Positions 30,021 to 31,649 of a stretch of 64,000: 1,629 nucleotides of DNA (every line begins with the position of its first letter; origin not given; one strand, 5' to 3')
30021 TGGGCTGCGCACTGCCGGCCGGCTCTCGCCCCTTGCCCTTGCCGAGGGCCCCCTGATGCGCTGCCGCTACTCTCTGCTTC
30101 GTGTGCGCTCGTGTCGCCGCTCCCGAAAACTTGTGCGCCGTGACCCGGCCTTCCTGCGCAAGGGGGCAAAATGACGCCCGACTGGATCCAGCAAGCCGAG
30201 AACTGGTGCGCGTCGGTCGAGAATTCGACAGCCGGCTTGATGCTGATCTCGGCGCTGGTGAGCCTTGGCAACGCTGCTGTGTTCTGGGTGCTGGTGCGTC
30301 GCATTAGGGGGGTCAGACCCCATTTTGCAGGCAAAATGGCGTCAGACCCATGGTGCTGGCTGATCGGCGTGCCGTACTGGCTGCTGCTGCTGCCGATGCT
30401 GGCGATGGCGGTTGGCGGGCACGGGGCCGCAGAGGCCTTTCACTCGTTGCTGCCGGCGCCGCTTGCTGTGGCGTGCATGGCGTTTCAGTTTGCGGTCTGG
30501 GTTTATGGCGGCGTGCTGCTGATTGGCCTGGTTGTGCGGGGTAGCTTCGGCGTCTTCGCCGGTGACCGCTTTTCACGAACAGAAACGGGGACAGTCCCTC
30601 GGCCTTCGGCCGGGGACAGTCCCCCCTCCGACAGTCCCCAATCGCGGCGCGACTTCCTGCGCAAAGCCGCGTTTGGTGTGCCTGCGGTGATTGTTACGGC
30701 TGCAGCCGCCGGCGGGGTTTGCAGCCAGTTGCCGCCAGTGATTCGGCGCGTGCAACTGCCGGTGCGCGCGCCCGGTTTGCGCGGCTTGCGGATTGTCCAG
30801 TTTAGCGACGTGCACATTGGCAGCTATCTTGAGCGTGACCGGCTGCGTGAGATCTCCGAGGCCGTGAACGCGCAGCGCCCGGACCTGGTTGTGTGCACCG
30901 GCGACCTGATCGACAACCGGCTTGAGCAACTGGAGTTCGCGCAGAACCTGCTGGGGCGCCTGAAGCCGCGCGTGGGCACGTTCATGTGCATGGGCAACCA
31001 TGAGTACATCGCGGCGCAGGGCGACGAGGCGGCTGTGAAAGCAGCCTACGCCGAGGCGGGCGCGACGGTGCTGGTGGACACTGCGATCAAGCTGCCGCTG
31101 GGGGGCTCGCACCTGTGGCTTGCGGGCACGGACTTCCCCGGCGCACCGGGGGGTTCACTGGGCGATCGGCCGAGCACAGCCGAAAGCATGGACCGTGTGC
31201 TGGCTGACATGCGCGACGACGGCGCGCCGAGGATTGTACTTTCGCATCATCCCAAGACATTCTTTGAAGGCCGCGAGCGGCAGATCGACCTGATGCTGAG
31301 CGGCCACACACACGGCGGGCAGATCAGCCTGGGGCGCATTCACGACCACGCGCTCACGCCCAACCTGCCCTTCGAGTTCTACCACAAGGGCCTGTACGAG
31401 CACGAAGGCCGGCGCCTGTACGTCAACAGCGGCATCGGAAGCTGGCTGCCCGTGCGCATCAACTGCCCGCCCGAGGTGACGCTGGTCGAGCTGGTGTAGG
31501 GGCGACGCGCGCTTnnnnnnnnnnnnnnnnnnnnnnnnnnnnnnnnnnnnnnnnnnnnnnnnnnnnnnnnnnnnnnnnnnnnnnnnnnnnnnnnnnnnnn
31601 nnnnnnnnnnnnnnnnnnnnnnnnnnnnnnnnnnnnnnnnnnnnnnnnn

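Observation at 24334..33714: Three paralogous membrane-anchored metallophosphoesterases with internal twin-arginine-like motifs, clustered with a His-rich COG0523 GTPase and a TPR/SEC-C protein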

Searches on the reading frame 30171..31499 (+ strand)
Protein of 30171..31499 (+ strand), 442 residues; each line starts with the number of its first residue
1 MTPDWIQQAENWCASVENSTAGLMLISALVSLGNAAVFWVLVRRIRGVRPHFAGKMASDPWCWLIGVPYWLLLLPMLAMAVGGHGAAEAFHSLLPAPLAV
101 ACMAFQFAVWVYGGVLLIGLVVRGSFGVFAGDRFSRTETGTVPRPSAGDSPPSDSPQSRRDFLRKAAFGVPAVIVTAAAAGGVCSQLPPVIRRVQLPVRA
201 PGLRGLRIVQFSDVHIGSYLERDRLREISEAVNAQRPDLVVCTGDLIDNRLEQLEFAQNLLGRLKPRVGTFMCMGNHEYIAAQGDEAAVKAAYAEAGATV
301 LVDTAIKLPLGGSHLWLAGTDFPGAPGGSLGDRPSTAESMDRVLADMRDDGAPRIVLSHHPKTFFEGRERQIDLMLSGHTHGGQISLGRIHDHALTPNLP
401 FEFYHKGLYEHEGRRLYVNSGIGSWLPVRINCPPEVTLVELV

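Call 3: search_protein_families(library=pfam, proteins=[window:30171-31499:+], max_evalue=0.01)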
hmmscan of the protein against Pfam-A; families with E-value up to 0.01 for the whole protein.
window:30171-31499:+ (442 aa): 3 families
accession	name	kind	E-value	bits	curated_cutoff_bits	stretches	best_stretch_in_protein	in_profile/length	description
PF00149.33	Metallophos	-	1.6e-17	65.1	21.5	1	206-382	1-190/191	Calcineurin-like phosphoesterase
PF12850.12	Metallophos_2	-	3.4e-05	24.3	27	1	207-335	2-91/154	Calcineurin-like phosphoesterase superfamily domain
PF10399.14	UCR_Fe-S_N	-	0.0043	16.9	24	1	153-179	5-31/41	Ubiquitinol-cytochrome C reductase Fe-S subunit TAT signal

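Call 4: search_protein_families(library=ncbifam, proteins=[window:30171-31499:+], max_evalue=0.01)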
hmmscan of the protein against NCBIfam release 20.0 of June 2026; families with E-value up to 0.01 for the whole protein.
window:30171-31499:+ (442 aa): 3 families
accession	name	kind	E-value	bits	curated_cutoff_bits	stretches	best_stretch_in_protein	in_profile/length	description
NF008460.0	PRK11340.1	equivalog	1.3e-35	123.1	188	1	201-442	49-271/271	phosphodiesterase YaeI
NF033458.1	lipid_A_LpxG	equivalog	1.6e-32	113.1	350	2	194-280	33-120/321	UDP-2,3-diacylglucosamine diphosphatase LpxG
TIGR04123.1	P_estr_lig_assc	hypoth_equivalog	6.2e-05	22.5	150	1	215-287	43-117/207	ligase-associated DNA damage response endonuclease PdeM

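Call 14: find_related_loci(query=A2, collection=genome_contigs, flank=10000)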
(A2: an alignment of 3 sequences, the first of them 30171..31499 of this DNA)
Query A2 (442 aa) in genome_contigs; peptide patterns used: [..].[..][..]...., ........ (x = any residue, [..] = any of these).
600 stretches matched a pattern (row limit reached: there are more); 595 encode a relative of the query (tblastn E <= 1e-3); the best 80 are kept; 80 distinct loci.
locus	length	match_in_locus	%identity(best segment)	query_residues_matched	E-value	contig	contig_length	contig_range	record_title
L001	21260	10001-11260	64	10-442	4e-176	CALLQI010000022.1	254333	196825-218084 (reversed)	MAG TPA_asm: uncultured bacterium isolate SRR6227243_bin.55_CONCOCT_v1.1_MAG genome assembly, contig: ERZ795105.91, whol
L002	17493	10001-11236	46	23-442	2e-106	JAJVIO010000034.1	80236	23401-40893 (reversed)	MAG: Planctomycetota bacterium isolate Bin_90R c_000000000379_partial_0_80236, whole genome shotgun sequence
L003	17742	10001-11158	47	71-442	2e-95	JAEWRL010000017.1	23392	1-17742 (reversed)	MAG: Proteobacteria bacterium isolate OH_SBrB_57 k127_139361, whole genome shotgun sequence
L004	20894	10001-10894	53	149-442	7e-86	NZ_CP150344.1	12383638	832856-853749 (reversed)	Sorangium sp. So ce513 chromosome, complete genome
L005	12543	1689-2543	35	157-441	2e-55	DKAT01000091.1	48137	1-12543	MAG TPA_asm: Spirochaetia bacterium UBA6919 UBA6919_contig_18823, whole genome shotgun sequence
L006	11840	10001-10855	37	155-441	4e-50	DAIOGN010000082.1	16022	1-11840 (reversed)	MAG TPA_asm: Candidatus Zixiibacteriota bacterium isolate CTOTU25983 NODE_935_length_16022_cov_4.573182, whole genome sh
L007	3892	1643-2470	32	158-441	5e-42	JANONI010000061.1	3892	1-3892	MAG: Bacteroidota bacterium isolate VAR_43_metabat_429 VAR_43_k141_799066, whole genome shotgun sequence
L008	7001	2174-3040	33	144-441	7e-42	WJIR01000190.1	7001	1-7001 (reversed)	MAG: Candidatus Zixiibacteriota bacterium isolate Bin_336 k141_2650152, whole genome shotgun sequence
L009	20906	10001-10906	32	114-437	4e-41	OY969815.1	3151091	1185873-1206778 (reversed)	MAG: uncultured Bacteroidetes bacterium isolate MFD01188.bin.c.1 genome assembly, chromosome: 1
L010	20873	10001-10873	36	141-442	1e-40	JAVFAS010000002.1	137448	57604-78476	MAG: Bacteroidota bacterium isolate BF4_97 NODE_280_length_137448_cov_9.666883_Biofilm4, whole genome shotgun sequence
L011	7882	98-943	36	144-442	4e-40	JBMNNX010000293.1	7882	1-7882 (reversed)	MAG: Myxococcales bacterium isolate SBF912SR1HQ0023 scaffold_32195_c1, whole genome shotgun sequence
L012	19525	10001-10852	31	144-441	4e-39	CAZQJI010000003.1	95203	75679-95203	MAG TPA_asm: uncultured Bacteroidota bacterium isolate binchicken_co71_50 genome assembly, contig: NODE_82_length_95203_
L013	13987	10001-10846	34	152-441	4e-39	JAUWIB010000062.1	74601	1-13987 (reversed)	MAG: bacterium isolate CSMAG_2283 CSMAG_2283_k141_154505_length_74601_cov_12.9929, whole genome shotgun sequence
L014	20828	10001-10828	36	159-442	2e-38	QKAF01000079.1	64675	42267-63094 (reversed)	MAG: Bacteroidetes bacterium isolate SZUA-365 scaffold_628, whole genome shotgun sequence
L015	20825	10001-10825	36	159-441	9e-39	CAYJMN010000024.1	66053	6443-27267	MAG TPA_asm: uncultured Chromatiales bacterium isolate ERP124720_co1_202 genome assembly, contig: NODE_606_length_66053_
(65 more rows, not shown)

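Call 15: find_homologous_proteins(query=window:30171-31499:+, max_evalue=1e-10)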
Query window:30171-31499:+ (442 aa): 2305 proteins with E <= 1e-10 among 8000 candidates; the best 120 are listed.
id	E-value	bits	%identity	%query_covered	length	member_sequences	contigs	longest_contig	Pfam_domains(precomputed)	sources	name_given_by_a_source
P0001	0.0e+0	1016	100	100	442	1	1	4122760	PF00149.34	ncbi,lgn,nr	ncbi:MAG: metallophosphoesterase [Planctomycetes bacterium]|nr:metallophosphoesterase [Planctomyceto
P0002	2.2e-227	773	80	100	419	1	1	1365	PF00149.34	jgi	jgi:predicted MPP superfamily phosphohydrolase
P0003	1.2e-225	768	79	100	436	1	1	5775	PF12850.13,PF00149.34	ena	-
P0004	4.3e-218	743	79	100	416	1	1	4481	PF00149.34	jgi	jgi:predicted MPP superfamily phosphohydrolase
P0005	2.8e-214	730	75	100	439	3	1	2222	PF00149.34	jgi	jgi:predicted MPP superfamily phosphohydrolase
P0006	1.8e-211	721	75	100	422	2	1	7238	PF12850.13,PF00149.34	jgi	jgi:uncharacterized protein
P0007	8.0e-200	682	72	100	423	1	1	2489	PF00149.34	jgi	jgi:uncharacterized protein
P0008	1.2e-193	662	70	100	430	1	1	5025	PF00149.34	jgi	jgi:predicted MPP superfamily phosphohydrolase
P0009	5.0e-182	624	65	100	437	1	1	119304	PF00149.34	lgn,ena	-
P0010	6.8e-181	620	66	100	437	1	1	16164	PF12850.13,PF00149.34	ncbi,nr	ncbi:MAG: metallophosphoesterase [Planctomycetes bacterium]|nr:metallophosphoesterase [Planctomyceto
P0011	1.1e-180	619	67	100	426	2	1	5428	PF12850.13,PF00149.34,PF28548.1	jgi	jgi:predicted MPP superfamily phosphohydrolase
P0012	2.8e-179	615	65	100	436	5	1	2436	PF12850.13,PF00149.34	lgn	-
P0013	2.2e-178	612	65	100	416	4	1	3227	PF12850.13,PF00149.34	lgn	-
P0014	3.9e-177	608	63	100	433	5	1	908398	PF12850.13,PF00149.34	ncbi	ncbi:MAG: metallophosphoesterase [Planctomycetota bacterium]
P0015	8.7e-177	606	66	100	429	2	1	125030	PF00149.34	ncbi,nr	ncbi:MAG: metallophosphoesterase [Planctomycetes bacterium]|nr:metallophosphoesterase [Planctomyceto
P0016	5.3e-176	604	65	100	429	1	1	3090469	PF00149.34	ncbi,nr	ncbi:MAG: metallophosphoesterase [Planctomycetes bacterium]|nr:metallophosphoesterase [Planctomyceto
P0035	6.7e-107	376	46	96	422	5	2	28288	PF00149.34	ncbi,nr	ncbi:UDP-2,3-diacylglucosamine pyrophosphatase LpxG [Planctomycetaceae bacterium]|nr:UDP-2,3-diacylg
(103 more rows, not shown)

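Call 18: find_encoding_contigs(protein=P0016, flank=10000, max_places=2)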
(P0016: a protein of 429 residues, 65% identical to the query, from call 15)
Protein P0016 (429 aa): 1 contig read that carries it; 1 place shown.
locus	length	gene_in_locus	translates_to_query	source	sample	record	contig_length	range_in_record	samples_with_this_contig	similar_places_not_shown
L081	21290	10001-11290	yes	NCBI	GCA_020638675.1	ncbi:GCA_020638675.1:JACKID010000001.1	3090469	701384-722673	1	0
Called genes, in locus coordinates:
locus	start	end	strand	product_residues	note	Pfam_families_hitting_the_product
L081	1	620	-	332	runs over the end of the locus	PF01933:CofD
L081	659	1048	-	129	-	PF02482:Ribosomal_S30AE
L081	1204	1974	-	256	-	PF00149:Metallophos, PF12850:Metallophos_2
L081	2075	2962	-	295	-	PF01416:PseudoU_synth_1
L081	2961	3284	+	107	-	PF13298:LigD_N (weak)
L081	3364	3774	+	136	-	PF02577:BFN_dom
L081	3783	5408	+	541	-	PF13729:TraF_2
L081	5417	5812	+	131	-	-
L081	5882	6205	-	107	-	PF00085:Thioredoxin, PF13098:Thioredoxin_2 (weak)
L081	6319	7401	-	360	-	PF02445:NadA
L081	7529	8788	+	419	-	PF00149:Metallophos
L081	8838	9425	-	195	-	-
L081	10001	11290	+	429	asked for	PF00149:Metallophos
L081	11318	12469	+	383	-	PF00149:Metallophos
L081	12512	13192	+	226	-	PF00702:Hydrolase, PF12710:HAD (weak), PF13419:HAD_2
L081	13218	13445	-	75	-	-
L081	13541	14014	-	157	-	PF01894:YjbQ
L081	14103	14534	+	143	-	PF02082:Rrf2, PF01978:TrmB (weak), PF01047:MarR (weak), PF12802:MarR_2 (weak)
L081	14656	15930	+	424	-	PF02812:ELFV_dehydrog_N, PF00208:ELFV_dehydrog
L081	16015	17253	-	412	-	PF01145:Band_7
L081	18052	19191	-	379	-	PF12895:ANAPC3 (faint), PF13424:TPR_12 (faint), PF13429:TPR_15 (weak), PF13432:TPR_16 (faint), PF14561:TPR_20 (faint), PF07719:TPR_2 (faint), PF14559:TPR_19 (weak), PF02810:SEC-C, +7 more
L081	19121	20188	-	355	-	PF02492:cobW, PF07683:CobW_C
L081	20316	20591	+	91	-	PF00381:PTS-HPr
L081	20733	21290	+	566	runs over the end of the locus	PF13570:Beta-prop_ACSF4, PF13360:PQQ_2 (weak), PF13570:Beta-prop_ACSF4, PF13360:PQQ_2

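Call 19: find_encoding_contigs(protein=P0014, flank=10000, max_places=2)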
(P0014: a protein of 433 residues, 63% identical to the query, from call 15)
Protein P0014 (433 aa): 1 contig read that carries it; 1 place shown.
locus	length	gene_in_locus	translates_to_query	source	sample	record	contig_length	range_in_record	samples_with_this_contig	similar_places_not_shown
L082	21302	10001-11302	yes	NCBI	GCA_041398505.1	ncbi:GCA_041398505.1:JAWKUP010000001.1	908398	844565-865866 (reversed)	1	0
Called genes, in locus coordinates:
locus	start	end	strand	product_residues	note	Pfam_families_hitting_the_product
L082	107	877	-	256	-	PF00149:Metallophos, PF12850:Metallophos_2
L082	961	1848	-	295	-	PF01416:PseudoU_synth_1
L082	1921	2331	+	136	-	PF13366:PDDEXK_3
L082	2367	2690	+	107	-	-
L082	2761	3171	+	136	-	PF02577:BFN_dom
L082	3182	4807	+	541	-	PF13729:TraF_2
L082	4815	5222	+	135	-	-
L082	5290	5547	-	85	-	PF00085:Thioredoxin, PF13098:Thioredoxin_2 (weak)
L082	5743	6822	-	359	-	PF02445:NadA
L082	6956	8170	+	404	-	PF00149:Metallophos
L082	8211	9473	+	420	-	PF00149:Metallophos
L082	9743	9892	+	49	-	-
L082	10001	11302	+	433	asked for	PF00149:Metallophos, PF12850:Metallophos_2 (faint)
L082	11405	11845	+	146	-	PF00702:Hydrolase, PF13419:HAD_2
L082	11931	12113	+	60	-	-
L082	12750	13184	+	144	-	PF02082:Rrf2, PF01978:TrmB (weak), PF09339:HTH_IclR (faint), PF01047:MarR (weak), PF12802:MarR_2 (weak)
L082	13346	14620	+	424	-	PF02812:ELFV_dehydrog_N, PF00208:ELFV_dehydrog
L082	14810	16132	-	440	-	PF01145:Band_7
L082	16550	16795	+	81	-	-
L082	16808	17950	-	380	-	PF13428:TPR_14 (faint), PF23914:TPR_CcmH_CycH (faint), PF12895:ANAPC3 (faint), PF13371:TPR_9 (faint), PF13431:TPR_17 (faint), PF13432:TPR_16 (faint), PF14559:TPR_19, PF02810:SEC-C, +6 more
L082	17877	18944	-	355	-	PF02492:cobW, PF07683:CobW_C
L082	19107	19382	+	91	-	PF00381:PTS-HPr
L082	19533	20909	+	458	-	-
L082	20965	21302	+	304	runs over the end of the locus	PF01148:CTP_transf_1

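Call 20: find_encoding_contigs(protein=P0015, flank=10000, max_places=2)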
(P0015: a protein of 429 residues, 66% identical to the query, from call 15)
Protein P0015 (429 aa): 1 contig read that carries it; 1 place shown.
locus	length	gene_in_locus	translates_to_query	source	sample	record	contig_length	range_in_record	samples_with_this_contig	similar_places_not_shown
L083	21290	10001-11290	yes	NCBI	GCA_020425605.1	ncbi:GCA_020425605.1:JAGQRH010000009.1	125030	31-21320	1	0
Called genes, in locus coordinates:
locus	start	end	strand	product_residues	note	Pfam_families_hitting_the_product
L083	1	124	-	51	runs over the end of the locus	PF01933:CofD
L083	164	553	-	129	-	PF02482:Ribosomal_S30AE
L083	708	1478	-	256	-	PF00149:Metallophos, PF12850:Metallophos_2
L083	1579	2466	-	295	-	PF01416:PseudoU_synth_1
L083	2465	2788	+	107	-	-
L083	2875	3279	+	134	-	PF02577:BFN_dom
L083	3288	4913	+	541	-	PF13729:TraF_2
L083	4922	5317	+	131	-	-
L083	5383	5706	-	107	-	PF00085:Thioredoxin, PF13098:Thioredoxin_2 (weak)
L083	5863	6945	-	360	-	PF02445:NadA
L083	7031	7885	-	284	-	PF04951:Peptidase_M55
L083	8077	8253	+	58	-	-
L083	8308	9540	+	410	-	PF00149:Metallophos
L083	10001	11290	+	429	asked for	PF00149:Metallophos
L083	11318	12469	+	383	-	PF00149:Metallophos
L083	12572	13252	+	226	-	PF00702:Hydrolase, PF12710:HAD, PF13419:HAD_2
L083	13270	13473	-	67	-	-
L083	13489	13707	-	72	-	-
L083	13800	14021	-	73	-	-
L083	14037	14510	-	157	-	PF01894:YjbQ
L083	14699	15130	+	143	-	PF02082:Rrf2, PF01978:TrmB (weak), PF01047:MarR (weak), PF12802:MarR_2 (weak)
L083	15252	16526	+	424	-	PF02812:ELFV_dehydrog_N, PF00208:ELFV_dehydrog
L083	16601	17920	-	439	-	PF01145:Band_7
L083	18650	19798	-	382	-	PF12895:ANAPC3 (faint), PF13371:TPR_9 (faint), PF13428:TPR_14 (faint), PF13432:TPR_16 (faint), PF14559:TPR_19 (faint), PF14561:TPR_20 (faint), PF21033:RMD1-3 (faint), PF02810:SEC-C, +6 more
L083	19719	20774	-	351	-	PF02492:cobW, PF07683:CobW_C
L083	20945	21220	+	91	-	PF00381:PTS-HPr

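Call 31: search_solved_structures(query=window:30171-31499:+, max_evalue=0.001)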
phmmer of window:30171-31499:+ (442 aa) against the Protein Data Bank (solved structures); distinct sequences matched with E-value up to 0.001: 0.

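Call 69: predict_structure(alignment_id=A5)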
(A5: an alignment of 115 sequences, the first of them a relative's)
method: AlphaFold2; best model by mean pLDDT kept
length: 442 residues; sequences in the alignment: 115
mean_pLDDT: 89.3   pTM: 0.86
mean pLDDT of the five models: 89.3, 87.9, 87.4, 87.1, 87.1
residues with pLDDT >= 90: 283; 70-90: 121; 50-70: 33; < 50: 5
segments of 3 or more residues with pLDDT < 50: 139-142
pLDDT, mean of each block of 10 residues (from residue 1): 76 85 95 96 85 73 94 97 94 90 93 93 86 53 61 77 87 89 90 97 98 88 92 98 94 96 98 95 94 98 98 97 85 93 97 97 95 93 76 78 88 96 78 93 98
secondary structure, 60 per line:
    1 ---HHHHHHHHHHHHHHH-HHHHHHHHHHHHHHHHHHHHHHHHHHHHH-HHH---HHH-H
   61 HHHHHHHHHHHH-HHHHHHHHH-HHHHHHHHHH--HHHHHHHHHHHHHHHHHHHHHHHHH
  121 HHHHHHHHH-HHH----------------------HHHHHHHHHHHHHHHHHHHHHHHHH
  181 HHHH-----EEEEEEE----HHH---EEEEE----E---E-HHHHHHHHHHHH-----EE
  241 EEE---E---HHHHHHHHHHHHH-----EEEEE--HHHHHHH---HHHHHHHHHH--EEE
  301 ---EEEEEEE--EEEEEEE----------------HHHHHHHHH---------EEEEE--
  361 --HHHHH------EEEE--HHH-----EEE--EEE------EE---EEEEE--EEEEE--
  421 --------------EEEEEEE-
elements in order: H4-18 H20-48 H60-72 H74-82 H84-93 H96-129 H156-184 E190-196 E207-211 H222-233 E239-243 H251-263 E269-273 H276-282 H286-295 E298-300 E304-310 E313-319 H336-344 E354-358 H363-367 E374-377 E388-390 E393-395 E407-411 E414-418 E435-441

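Call 72: fold_search(model_id=the predicted structure, library=pdb)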
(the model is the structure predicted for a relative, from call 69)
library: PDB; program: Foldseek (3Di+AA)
matches with E <= 10: 783; with E <= 0.001: 43
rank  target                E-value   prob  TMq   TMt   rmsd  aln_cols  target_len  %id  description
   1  5dny_A                1.3e-08  1.00  0.34  0.42   4.2       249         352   17  Structure of the ATPrS-Mre11/Rad50-DNA complex (released 2016-02-24)
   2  4tug_C                1.6e-08  1.00  0.36  0.49   3.6       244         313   18  Crystal structure of MjMre11-DNA2 complex (released 2014-10-15)
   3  4tug_A                1.6e-08  1.00  0.36  0.49   3.9       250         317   17  Crystal structure of MjMre11-DNA2 complex (released 2014-10-15)
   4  4tug_E                2.4e-08  1.00  0.36  0.50   3.6       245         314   17  Crystal structure of MjMre11-DNA2 complex (released 2014-10-15)
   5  4tug_B                2.8e-08  1.00  0.36  0.50   3.5       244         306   17  Crystal structure of MjMre11-DNA2 complex (released 2014-10-15)
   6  4tug_D                5.6e-08  1.00  0.35  0.49   3.5       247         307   16  Crystal structure of MjMre11-DNA2 complex (released 2014-10-15)
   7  4tug_F                6.3e-08  1.00  0.35  0.50   3.5       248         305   16  Crystal structure of MjMre11-DNA2 complex (released 2014-10-15)
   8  3auz                  8.9e-08  1.00  0.34  0.47   3.9       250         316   16  Crystal structure of Mre11 with manganese (released 2011-05-25)
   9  3av0_A                1.6e-07  1.00  0.34  0.40   4.6       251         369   17  Crystal structure of Mre11-Rad50 bound to ATP S (released 2011-05-25)
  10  3rl5                  2.0e-06  1.00  0.34  0.51   5.8       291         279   13  Rat metallophosphodiesterase MPPED2 H67R Mutant (released 2011-08-10)
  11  9f2a_A                2.7e-06  1.00  0.31  0.30   9.3       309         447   15  Pyrococcus abyssi PolD in complex with Rpa2 winged-helix domain class 2 (composite map) (released 2024-12-04)
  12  3rl4                  4.1e-06  1.00  0.35  0.52   5.2       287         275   15  Rat metallophosphodiesterase MPPED2 G252H Mutant (released 2011-08-10)
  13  2hy1                  4.6e-06  1.00  0.32  0.57   5.0       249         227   20  Crystal structure of Rv0805 (released 2006-12-26)
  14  9f29_A                5.8e-06  1.00  0.28  0.27   8.3       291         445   13  Pyrococcus abyssi PolD in complex with Rpa2 winged-helix domain class 1 (composite map) (released 2024-12-04)
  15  6t8h_A                6.5e-06  1.00  0.31  0.32   9.5       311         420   15  Cryo-EM structure of the DNA-bound PolD-PCNA processive complex from P. abyssi (released 2020-03-04)
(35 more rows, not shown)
